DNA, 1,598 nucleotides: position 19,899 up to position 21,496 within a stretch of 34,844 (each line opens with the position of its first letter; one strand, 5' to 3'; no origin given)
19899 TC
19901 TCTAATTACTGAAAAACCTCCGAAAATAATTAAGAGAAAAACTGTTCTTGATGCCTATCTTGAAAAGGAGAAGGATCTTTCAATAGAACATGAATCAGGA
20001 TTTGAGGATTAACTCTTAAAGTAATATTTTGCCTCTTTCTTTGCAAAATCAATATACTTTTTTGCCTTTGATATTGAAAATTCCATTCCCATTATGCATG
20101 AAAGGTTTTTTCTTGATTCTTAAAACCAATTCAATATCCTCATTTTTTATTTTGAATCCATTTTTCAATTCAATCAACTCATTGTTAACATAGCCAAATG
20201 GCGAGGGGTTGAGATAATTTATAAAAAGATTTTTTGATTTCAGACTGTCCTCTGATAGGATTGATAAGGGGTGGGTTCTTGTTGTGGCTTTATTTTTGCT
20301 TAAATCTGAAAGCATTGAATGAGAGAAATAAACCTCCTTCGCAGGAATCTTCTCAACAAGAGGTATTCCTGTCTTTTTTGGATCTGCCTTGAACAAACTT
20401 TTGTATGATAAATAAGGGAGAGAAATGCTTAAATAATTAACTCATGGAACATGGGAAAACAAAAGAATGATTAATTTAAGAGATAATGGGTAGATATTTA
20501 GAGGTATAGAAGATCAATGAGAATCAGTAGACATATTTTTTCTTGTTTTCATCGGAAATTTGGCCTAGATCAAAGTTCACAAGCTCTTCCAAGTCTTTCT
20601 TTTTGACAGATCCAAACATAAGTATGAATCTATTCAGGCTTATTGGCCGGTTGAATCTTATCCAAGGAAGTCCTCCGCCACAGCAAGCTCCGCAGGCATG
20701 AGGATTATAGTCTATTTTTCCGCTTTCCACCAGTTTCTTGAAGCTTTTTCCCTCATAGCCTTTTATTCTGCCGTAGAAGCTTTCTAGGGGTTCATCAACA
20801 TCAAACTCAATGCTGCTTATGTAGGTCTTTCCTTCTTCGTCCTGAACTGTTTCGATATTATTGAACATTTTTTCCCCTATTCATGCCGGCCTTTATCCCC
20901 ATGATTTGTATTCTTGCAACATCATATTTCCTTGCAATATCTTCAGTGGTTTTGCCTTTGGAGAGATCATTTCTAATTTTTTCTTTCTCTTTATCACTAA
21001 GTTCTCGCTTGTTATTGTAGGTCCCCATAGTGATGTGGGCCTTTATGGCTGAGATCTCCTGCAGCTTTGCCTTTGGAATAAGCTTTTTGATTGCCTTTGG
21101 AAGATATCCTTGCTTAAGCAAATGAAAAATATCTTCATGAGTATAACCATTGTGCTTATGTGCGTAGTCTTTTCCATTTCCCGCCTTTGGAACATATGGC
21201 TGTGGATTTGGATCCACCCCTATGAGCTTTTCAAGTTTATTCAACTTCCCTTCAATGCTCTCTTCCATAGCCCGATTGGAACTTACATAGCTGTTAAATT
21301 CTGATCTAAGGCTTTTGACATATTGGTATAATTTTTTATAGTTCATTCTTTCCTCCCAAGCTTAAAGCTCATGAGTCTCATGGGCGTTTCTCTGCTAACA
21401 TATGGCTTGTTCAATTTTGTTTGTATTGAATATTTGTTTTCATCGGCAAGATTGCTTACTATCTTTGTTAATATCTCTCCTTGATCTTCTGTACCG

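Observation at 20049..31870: About 12-kb ORFan island of translationally coupled operons driven by copies of one promoter module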

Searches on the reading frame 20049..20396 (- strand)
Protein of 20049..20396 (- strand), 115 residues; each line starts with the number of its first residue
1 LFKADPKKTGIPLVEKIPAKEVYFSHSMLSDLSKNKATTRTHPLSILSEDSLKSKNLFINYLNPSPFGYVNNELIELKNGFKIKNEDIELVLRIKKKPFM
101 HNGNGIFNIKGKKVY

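Call 5: search_protein_families(library=pfam, max_evalue=0.1, proteins=[window:20049-20396:-])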
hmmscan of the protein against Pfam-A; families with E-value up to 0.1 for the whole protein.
window:20049-20396:- (115 aa): 0 families

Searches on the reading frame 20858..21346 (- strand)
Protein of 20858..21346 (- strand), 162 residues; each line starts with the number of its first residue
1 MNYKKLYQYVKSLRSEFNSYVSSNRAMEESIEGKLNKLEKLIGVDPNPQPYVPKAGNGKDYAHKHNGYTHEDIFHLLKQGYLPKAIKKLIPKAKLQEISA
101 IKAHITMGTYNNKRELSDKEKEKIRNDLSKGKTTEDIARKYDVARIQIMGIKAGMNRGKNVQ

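Call 5: search_protein_families(library=pfam, max_evalue=0.1, proteins=[window:20858-21346:-])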
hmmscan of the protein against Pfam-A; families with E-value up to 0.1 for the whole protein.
window:20858-21346:- (162 aa): 4 families
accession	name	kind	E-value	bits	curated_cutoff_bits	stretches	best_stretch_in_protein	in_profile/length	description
PF10950.13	Organ_specific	-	0.052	14.7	22.5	0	77-126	11-60/117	Organ specific protein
PF13936.12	HTH_38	-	0.066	13.4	27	0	114-140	3-29/44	Helix-turn-helix domain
PF04255.20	DUF433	-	0.075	13.3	23.6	0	126-148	26-49/56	Protein of unknown function (DUF433)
PF18470.6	Cas9_a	-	0.097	12.7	26.9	0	105-159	38-98/221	Cas9 alpha-helical lobe domain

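Call 18: search_protein_families(library=phrogs, max_evalue=0.01, proteins=[window:20858-21346:-])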
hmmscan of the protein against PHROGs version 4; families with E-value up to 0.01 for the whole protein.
window:20858-21346:- (162 aa): 2 families
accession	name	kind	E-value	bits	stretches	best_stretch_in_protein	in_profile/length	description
phrog_517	-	DNA, RNA and nucleotide metabolism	0.00013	23.8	1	104-145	74-115/128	HTH DNA binding protein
phrog_4629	-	DNA, RNA and nucleotide metabolism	0.0038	18.2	1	94-148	15-69/87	HTH DNA binding domain protein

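Call 55: search_protein_families(library=ncbifam, max_evalue=0.01, proteins=[window:20858-21346:-])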
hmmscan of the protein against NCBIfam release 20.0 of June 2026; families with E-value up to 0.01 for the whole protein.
window:20858-21346:- (162 aa): 0 families
